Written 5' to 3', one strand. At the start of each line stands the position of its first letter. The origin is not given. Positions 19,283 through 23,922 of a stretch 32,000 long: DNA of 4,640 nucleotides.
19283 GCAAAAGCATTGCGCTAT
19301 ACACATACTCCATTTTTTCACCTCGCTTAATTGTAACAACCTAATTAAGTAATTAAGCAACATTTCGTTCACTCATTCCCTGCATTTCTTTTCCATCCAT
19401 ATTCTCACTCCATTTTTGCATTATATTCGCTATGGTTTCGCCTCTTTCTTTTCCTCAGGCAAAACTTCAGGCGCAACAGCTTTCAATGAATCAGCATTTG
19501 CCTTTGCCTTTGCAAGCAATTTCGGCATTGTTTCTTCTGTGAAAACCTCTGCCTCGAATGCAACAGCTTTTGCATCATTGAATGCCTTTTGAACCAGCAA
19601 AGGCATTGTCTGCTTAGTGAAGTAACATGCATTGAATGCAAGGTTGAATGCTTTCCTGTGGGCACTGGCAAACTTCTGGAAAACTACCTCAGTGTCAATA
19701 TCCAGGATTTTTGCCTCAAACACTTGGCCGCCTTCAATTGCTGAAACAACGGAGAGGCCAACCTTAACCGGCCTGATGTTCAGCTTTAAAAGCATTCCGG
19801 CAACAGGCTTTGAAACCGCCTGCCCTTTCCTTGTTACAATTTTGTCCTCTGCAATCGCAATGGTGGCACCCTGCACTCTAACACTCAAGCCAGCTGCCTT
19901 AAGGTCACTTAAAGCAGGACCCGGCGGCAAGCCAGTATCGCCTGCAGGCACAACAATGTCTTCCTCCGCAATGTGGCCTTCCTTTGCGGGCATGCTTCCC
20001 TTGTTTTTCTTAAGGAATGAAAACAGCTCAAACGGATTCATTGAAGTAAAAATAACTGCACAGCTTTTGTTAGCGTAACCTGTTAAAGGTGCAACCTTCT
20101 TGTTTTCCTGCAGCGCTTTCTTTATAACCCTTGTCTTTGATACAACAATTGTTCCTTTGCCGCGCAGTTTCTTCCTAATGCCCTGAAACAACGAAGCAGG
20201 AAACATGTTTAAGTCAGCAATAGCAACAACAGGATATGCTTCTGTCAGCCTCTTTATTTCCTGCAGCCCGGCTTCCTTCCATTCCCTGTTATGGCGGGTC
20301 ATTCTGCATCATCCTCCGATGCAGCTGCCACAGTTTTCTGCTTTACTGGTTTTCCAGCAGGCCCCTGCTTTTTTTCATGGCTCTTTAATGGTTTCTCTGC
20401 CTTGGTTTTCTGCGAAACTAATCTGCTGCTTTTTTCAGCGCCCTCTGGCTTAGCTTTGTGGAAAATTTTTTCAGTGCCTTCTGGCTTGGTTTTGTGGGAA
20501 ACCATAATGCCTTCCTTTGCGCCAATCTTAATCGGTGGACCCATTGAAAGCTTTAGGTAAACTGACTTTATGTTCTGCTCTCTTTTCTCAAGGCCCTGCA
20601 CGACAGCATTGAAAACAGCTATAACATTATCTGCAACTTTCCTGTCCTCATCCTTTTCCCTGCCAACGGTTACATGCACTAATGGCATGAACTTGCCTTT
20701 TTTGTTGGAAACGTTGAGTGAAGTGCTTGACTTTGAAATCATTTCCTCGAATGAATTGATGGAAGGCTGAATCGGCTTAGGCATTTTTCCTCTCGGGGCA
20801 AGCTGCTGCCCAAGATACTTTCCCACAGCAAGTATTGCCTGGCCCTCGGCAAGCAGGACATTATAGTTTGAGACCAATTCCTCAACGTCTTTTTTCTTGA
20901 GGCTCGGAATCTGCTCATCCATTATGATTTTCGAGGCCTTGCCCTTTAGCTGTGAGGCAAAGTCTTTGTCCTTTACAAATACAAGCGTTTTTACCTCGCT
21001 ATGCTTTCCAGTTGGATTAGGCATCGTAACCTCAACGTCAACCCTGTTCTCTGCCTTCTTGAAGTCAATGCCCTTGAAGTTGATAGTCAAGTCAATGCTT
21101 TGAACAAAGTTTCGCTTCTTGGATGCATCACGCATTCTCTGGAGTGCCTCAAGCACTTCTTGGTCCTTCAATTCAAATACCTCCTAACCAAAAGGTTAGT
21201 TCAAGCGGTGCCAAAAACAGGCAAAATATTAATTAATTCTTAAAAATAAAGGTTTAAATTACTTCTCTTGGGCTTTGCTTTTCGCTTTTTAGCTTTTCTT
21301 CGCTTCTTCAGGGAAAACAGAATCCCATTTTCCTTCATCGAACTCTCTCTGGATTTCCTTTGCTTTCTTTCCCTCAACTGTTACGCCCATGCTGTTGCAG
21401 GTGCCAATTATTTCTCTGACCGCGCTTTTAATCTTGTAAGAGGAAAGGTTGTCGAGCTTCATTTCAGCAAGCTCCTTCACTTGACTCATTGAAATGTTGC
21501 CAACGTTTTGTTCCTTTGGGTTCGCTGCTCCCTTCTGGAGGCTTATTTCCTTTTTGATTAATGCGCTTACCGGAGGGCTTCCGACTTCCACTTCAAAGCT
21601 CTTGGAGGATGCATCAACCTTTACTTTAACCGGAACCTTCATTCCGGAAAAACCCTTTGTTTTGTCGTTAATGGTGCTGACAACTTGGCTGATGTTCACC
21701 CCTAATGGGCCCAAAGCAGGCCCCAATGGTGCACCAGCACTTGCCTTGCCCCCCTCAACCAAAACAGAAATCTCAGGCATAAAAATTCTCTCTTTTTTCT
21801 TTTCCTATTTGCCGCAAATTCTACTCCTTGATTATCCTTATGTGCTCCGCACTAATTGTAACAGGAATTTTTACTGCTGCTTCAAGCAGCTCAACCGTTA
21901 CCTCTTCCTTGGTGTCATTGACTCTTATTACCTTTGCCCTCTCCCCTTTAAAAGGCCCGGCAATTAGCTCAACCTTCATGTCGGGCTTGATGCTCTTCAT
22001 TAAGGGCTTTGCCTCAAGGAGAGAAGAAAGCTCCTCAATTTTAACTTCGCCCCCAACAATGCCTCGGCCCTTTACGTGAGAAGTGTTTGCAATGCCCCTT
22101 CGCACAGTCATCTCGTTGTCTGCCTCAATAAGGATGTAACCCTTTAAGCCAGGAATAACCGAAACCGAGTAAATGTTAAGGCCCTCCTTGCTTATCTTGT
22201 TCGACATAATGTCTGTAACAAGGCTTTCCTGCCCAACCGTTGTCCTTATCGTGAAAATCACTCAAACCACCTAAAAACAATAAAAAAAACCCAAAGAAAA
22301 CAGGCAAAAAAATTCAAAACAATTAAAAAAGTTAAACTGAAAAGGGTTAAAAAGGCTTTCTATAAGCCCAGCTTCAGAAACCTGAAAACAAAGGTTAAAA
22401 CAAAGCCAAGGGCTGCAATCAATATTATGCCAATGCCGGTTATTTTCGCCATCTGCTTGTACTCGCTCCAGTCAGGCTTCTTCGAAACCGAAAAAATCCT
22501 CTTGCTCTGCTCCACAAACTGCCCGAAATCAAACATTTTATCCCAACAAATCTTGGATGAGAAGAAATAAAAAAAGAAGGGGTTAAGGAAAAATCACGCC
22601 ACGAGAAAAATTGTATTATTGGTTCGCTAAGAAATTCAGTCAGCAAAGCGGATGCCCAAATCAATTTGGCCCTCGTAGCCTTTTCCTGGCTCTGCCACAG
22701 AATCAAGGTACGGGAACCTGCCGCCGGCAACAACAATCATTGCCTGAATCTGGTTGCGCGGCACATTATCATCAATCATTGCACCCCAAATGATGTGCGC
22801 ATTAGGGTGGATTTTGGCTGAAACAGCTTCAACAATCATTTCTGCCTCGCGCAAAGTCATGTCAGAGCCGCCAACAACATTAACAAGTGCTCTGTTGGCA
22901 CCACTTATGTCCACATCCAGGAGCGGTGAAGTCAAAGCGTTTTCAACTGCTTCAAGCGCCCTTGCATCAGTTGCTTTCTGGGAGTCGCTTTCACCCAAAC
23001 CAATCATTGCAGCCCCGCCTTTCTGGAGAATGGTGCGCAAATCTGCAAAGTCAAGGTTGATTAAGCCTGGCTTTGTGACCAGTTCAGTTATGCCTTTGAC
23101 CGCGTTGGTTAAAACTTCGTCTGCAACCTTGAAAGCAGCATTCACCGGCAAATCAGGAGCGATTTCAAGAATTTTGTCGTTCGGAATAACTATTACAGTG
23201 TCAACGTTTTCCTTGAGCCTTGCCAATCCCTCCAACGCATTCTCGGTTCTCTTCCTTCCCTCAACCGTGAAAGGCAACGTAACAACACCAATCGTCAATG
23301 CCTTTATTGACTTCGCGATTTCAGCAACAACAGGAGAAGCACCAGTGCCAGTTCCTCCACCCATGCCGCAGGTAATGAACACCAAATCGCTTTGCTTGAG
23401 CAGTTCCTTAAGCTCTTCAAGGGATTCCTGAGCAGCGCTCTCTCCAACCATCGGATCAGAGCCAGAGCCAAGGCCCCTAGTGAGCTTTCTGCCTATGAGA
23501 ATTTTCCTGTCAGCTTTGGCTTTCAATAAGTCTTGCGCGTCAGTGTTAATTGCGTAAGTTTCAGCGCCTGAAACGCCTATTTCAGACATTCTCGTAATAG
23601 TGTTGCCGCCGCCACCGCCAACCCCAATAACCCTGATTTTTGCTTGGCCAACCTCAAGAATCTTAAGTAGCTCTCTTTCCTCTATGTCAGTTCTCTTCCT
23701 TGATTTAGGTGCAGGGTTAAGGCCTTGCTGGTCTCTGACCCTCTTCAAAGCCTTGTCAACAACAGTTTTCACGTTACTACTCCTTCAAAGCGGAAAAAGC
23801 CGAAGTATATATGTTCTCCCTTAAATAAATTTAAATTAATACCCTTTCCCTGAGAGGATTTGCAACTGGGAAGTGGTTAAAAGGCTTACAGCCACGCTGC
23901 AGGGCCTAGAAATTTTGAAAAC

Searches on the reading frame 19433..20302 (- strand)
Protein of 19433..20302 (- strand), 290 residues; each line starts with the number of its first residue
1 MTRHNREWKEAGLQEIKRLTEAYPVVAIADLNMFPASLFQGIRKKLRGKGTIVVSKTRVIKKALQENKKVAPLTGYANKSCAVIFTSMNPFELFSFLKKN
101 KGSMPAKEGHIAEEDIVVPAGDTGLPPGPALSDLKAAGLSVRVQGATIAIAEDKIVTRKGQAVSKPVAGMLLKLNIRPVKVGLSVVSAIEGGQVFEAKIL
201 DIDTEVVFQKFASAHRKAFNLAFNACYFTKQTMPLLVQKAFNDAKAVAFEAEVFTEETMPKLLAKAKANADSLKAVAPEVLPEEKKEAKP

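Call 85: search_protein_families(library=pfam, proteins=[window:19433-20302:-], max_evalue=0.00001)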
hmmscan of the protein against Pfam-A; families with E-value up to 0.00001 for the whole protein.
window:19433-20302:- (290 aa): 2 families
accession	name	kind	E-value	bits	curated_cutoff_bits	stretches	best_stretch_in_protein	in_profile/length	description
PF00466.25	Ribosomal_L10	-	2.5e-19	69.7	22.8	1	4-100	1-98/100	Ribosomal protein L10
PF17777.6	RL10P_insert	-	9.2e-15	54.7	29.1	1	106-176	1-71/71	Insertion domain in 60S ribosomal protein L10P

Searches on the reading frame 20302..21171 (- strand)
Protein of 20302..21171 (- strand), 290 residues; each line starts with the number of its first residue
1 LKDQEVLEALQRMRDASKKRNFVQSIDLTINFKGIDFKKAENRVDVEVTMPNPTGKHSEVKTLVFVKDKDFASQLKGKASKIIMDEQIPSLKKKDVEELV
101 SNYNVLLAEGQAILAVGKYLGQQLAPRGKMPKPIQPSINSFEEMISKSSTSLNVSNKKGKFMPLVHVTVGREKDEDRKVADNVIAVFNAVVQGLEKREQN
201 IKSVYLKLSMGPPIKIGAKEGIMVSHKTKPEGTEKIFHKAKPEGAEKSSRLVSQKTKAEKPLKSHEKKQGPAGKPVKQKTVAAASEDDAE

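Call 85: search_protein_families(library=pfam, proteins=[window:20302-21171:-], max_evalue=0.00001)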
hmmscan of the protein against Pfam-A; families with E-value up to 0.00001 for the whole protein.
window:20302-21171:- (290 aa): 1 family
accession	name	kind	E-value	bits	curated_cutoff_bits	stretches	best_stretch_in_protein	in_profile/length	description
PF00687.26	Ribosomal_L1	-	3.6e-35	121.8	32.2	1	17-212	4-198/198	Ribosomal protein L1p/L10e family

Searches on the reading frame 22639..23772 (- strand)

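Call 85: search_protein_families(library=pfam, proteins=[window:22639-23772:-], max_evalue=0.00001)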
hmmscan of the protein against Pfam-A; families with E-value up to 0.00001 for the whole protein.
window:22639-23772:- (378 aa): 2 families
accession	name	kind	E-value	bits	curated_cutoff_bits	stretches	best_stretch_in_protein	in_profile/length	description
PF00091.31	Tubulin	-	6.5e-49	167.2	33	1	45-205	1-189/190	Tubulin/FtsZ family, GTPase domain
PF12327.13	FtsZ_C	-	2.3e-27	95.6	27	1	253-350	1-93/95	FtsZ family, C-terminal domain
